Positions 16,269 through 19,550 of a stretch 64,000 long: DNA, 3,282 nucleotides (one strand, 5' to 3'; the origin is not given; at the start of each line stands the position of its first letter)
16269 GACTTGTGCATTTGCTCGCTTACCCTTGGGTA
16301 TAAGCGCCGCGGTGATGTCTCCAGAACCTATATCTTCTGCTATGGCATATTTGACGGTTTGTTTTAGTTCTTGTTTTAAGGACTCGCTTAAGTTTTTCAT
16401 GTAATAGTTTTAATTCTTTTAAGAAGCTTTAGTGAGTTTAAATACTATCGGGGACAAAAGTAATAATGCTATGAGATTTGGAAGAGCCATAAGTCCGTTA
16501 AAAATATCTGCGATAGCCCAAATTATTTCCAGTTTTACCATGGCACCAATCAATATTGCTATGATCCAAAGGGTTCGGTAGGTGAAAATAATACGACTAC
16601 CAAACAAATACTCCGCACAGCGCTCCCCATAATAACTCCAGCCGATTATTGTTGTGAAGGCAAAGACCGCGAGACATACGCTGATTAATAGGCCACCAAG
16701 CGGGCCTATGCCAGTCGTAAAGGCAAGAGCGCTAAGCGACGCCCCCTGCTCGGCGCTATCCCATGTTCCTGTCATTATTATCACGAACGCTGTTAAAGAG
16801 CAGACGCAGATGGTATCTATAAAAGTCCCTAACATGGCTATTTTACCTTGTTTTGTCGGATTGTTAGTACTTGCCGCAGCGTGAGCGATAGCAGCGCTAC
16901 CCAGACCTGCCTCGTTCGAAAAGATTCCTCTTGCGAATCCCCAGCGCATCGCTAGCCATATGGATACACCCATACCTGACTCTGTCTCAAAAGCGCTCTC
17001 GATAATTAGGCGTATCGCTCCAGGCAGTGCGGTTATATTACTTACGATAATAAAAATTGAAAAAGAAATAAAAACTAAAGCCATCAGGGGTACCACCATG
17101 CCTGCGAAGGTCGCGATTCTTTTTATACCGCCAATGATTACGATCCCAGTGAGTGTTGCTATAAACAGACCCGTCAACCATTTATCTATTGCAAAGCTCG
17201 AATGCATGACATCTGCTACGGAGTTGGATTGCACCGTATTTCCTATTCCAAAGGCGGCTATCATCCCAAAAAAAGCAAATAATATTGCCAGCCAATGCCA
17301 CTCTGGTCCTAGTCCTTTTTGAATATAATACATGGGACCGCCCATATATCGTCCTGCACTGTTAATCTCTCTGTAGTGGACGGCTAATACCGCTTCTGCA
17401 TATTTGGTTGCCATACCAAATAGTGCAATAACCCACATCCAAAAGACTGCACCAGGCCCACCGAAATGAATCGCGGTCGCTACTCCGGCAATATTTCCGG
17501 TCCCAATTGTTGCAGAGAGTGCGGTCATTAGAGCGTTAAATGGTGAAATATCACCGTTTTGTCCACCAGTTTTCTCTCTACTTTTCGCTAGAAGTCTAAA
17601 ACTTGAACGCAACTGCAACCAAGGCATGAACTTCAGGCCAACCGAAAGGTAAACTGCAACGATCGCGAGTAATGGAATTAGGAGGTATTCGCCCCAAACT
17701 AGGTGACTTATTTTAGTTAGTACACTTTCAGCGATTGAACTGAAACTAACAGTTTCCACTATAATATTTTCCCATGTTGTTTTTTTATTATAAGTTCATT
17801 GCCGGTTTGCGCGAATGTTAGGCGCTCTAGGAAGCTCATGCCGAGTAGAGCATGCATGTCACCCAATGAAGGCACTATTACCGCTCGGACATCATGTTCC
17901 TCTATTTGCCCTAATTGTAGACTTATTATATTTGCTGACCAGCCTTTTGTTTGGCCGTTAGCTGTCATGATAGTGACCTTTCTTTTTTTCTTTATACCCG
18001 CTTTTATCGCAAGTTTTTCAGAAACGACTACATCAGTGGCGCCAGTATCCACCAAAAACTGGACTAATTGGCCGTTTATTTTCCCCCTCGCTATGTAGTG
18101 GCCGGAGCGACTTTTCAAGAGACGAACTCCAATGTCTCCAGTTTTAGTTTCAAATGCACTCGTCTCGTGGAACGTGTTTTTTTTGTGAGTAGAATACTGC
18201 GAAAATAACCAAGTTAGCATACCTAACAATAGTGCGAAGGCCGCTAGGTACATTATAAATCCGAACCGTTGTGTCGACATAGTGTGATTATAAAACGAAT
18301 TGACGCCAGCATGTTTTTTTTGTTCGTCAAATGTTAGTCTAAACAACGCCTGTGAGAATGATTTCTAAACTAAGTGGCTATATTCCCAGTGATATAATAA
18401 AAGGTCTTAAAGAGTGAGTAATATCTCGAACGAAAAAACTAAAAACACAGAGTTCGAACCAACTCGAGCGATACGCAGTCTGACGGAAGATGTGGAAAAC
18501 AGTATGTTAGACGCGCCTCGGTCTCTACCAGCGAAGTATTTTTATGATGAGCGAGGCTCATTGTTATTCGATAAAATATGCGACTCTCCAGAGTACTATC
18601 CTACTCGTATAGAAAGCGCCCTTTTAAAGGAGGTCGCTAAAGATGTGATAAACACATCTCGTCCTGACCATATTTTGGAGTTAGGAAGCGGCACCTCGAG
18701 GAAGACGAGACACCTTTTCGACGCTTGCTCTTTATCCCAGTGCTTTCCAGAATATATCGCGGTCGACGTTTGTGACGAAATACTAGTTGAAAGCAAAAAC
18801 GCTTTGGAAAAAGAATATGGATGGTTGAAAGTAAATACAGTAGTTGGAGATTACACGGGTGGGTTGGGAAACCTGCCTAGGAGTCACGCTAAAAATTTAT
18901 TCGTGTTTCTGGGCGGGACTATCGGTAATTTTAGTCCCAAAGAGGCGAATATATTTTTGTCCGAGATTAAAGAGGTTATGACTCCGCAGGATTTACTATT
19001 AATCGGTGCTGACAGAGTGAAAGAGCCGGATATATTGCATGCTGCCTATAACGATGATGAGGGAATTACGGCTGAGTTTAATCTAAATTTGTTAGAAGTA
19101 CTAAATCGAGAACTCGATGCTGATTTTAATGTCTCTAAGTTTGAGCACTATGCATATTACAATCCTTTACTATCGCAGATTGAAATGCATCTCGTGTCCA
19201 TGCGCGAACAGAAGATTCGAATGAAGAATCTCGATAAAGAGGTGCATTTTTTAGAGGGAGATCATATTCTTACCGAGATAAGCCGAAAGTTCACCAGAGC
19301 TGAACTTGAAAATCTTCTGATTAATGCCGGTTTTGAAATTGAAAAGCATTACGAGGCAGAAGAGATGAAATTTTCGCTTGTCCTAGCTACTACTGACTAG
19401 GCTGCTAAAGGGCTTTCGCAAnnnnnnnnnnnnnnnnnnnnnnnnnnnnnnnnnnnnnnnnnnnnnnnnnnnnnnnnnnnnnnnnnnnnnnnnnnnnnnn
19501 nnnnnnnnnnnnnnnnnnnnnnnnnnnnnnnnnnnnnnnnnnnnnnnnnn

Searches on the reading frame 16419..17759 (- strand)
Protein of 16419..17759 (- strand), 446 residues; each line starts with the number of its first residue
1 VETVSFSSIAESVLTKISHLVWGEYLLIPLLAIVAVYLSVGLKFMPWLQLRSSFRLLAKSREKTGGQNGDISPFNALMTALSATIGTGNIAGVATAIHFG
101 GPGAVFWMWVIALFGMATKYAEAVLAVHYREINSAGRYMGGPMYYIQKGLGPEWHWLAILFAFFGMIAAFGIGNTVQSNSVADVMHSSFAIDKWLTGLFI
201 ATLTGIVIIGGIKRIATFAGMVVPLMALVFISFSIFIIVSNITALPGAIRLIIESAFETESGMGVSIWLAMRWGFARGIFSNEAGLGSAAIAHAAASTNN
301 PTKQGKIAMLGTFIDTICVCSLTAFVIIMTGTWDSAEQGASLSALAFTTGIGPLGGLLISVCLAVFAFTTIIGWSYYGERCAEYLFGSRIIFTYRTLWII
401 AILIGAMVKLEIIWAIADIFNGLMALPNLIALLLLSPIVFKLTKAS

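Call 62: search_protein_families(library=pfam, proteins=[window:16419-17759:-], max_evalue=0.00001)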
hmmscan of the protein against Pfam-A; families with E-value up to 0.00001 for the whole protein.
window:16419-17759:- (446 aa): 2 families
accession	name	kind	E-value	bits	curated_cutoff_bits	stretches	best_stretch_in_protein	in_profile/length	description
PF01235.23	Na_Ala_symp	-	1e-141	473.2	24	1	63-444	5-377/392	Sodium:alanine symporter family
PF13520.12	AA_permease_2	-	5.3e-07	29.3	27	1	71-385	1-302/427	Amino acid permease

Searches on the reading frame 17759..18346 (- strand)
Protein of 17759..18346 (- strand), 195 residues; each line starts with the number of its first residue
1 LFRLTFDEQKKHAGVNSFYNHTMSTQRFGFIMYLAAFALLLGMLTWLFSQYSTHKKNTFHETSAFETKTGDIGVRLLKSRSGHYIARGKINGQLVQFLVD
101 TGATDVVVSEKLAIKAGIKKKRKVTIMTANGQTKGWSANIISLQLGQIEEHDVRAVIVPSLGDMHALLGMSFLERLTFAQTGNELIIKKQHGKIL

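Call 62: search_protein_families(library=pfam, proteins=[window:17759-18346:-], max_evalue=0.00001)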
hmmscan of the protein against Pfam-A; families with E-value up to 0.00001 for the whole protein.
window:17759-18346:- (195 aa): 3 families
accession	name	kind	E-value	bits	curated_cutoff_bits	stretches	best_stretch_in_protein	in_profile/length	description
PF13975.11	gag-asp_proteas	-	2.3e-26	92.7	28.2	1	87-175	2-92/92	gag-polyprotein putative aspartyl protease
PF13650.11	Asp_protease_2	-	5e-20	72.4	24.3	1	87-172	2-90/90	Aspartyl protease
PF00077.25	RVP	-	1.8e-07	31.8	20.7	1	89-176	10-96/101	Retroviral aspartyl protease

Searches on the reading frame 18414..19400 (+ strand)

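Call 62: search_protein_families(library=pfam, proteins=[window:18414-19400:+], max_evalue=0.00001)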
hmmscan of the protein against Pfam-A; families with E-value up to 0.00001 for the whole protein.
window:18414-19400:+ (328 aa): 1 family
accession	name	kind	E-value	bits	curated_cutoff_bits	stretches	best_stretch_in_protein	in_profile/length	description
PF10017.15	Methyltransf_33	-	8.4e-103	344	23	1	24-326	2-303/304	Histidine-specific methyltransferase, SAM-dependent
